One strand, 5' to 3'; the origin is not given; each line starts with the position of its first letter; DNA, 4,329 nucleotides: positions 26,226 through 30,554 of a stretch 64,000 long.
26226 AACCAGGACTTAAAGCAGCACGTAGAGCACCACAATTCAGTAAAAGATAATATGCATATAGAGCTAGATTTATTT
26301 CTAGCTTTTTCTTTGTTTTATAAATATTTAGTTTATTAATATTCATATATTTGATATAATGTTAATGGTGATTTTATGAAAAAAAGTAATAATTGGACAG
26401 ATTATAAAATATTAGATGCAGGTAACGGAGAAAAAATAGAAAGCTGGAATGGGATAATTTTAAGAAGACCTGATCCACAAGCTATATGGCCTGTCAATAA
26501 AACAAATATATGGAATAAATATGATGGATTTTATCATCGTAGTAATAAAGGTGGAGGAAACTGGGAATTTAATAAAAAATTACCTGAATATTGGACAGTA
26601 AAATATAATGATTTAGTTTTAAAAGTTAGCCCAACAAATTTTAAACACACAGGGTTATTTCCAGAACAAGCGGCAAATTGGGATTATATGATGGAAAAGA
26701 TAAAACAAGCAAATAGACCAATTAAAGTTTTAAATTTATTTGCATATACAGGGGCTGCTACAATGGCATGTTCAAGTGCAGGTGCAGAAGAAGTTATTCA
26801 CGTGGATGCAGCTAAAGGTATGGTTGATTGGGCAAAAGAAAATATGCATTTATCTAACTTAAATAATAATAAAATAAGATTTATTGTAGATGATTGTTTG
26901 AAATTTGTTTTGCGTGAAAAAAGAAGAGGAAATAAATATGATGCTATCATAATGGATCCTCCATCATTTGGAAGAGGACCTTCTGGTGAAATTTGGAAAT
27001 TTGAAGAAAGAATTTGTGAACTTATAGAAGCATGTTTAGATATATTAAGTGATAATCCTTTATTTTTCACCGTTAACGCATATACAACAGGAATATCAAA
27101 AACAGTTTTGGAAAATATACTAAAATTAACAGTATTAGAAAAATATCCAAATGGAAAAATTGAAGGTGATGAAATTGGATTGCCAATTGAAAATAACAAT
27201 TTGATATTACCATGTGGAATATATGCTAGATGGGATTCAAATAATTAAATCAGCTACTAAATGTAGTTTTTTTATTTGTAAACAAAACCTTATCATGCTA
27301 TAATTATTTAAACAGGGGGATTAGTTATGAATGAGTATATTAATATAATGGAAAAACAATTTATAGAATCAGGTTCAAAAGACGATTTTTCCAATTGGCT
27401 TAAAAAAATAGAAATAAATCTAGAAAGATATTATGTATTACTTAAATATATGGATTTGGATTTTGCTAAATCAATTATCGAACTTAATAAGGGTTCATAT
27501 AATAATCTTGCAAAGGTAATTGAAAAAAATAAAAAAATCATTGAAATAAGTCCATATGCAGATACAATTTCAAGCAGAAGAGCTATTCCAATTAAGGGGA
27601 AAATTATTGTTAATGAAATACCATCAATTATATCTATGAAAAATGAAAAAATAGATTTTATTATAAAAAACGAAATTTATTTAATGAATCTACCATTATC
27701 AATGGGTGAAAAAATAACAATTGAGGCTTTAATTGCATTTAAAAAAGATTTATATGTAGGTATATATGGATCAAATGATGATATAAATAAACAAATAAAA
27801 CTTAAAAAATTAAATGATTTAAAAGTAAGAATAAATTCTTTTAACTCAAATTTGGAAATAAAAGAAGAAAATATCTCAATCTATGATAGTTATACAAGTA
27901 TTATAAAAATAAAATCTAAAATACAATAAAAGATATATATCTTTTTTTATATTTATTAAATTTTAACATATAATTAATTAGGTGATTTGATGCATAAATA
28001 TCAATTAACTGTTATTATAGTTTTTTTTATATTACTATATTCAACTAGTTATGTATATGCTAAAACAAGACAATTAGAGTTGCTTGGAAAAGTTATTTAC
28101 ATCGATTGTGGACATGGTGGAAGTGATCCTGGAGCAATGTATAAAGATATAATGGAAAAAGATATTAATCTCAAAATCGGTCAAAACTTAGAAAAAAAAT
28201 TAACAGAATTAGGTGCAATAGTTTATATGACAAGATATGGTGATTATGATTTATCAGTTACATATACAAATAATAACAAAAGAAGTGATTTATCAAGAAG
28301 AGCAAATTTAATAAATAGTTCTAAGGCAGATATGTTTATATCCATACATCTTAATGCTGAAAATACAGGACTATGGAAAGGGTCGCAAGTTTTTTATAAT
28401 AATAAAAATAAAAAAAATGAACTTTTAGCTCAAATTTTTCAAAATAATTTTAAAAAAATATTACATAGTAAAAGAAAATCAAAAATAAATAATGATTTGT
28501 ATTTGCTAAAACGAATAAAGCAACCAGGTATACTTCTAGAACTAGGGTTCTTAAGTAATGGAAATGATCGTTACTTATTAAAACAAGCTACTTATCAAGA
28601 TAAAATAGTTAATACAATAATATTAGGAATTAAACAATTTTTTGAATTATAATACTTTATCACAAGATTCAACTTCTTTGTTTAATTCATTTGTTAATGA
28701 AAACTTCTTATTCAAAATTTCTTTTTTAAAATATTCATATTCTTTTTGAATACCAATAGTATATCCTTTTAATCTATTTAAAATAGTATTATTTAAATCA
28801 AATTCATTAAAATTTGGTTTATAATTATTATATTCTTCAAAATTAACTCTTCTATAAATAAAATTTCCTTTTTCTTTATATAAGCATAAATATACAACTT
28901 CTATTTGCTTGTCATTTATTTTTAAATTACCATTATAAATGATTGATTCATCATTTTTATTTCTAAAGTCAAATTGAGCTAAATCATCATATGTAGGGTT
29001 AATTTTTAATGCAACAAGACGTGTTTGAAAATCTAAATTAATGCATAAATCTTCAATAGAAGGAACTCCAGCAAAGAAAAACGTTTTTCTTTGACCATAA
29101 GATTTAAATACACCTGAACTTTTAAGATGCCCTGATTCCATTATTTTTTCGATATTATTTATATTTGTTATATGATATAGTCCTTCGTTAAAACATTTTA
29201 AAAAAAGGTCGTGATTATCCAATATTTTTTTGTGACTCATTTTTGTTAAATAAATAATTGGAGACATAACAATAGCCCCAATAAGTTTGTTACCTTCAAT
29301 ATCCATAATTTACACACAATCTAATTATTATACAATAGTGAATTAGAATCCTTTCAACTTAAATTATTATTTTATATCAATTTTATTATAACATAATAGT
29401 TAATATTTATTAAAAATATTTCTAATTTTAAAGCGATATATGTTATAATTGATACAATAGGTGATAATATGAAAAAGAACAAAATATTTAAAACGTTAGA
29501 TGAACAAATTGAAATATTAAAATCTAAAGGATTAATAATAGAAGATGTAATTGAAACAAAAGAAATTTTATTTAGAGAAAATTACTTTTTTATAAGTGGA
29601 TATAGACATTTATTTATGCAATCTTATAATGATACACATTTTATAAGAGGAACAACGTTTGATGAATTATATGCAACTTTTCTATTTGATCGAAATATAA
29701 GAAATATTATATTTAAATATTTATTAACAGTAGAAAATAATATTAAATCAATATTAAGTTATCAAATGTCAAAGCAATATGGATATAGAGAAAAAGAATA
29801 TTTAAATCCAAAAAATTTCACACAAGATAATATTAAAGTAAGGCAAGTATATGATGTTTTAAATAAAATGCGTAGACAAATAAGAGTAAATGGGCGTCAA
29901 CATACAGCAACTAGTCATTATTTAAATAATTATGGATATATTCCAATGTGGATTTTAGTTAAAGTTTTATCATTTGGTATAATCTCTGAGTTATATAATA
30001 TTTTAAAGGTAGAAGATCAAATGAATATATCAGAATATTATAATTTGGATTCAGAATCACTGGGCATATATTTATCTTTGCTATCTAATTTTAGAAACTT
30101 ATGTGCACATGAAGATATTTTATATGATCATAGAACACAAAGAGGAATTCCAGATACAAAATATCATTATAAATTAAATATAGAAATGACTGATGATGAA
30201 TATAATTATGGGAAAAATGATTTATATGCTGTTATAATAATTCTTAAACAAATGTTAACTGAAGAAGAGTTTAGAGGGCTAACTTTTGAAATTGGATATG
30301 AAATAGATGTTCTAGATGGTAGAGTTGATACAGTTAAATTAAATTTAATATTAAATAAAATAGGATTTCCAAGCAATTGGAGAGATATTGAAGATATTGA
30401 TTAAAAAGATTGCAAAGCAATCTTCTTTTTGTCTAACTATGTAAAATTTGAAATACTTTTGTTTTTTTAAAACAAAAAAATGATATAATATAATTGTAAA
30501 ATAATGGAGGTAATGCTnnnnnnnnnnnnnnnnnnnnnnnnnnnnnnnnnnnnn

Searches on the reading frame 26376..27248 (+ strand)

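Call 23: search_protein_families(library=pfam, proteins=[window:26376-27248:+])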
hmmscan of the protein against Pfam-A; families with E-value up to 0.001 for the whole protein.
window:26376-27248:+ (290 aa): 5 families
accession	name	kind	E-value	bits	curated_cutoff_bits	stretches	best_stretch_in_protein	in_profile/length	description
PF10672.15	Methyltrans_SAM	-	1.1e-17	64.7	27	1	54-202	67-210/286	S-adenosylmethionine-dependent methyltransferase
PF03602.21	Cons_hypoth95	-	9e-09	35.7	24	1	109-196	36-122/182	Conserved hypothetical protein 95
PF01564.23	Spermine_synth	-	1.8e-05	24.8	22.9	1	138-248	43-145/186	Spermine/spermidine synthase domain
PF13649.12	Methyltransf_25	-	0.00027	22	27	1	118-193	1-70/97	Methyltransferase domain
PF02475.24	TRM5-TYW2_MTfase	-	0.00081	19.8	28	0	111-196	33-113/164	TRM5/TYW2 methyltransferase domain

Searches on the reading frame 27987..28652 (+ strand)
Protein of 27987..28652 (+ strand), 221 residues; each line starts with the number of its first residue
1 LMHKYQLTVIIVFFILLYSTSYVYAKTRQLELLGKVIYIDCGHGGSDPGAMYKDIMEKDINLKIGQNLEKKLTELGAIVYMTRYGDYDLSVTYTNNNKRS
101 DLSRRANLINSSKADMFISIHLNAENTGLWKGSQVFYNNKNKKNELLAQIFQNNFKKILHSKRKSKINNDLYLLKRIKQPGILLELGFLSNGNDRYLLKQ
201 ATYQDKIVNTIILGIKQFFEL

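Call 24: search_protein_families(library=pfam, proteins=[window:27987-28652:+])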
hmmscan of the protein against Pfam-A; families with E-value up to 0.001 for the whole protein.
window:27987-28652:+ (221 aa): 1 family
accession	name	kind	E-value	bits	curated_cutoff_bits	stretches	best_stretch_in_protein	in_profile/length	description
PF01520.23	Amidase_3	-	2e-47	161.9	27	1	37-216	1-173/174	N-acetylmuramoyl-L-alanine amidase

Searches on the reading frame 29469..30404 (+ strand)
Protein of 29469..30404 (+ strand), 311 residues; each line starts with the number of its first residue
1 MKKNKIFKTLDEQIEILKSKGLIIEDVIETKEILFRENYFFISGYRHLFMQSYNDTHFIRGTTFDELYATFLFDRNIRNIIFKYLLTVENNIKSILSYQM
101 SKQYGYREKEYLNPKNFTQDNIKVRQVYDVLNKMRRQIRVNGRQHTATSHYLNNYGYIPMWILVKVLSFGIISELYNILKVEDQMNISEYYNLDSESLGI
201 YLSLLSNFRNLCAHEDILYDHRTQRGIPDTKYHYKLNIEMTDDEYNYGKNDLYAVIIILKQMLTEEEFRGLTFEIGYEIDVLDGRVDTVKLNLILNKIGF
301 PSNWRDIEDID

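Call 24: search_protein_families(library=pfam, proteins=[window:29469-30404:+])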
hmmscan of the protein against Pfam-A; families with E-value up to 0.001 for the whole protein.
window:29469-30404:+ (311 aa): 1 family
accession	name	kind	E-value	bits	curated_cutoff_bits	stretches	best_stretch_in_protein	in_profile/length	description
PF07751.16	Abi_2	-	8.7e-41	140.7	25.6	1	32-220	1-184/184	Abi-like protein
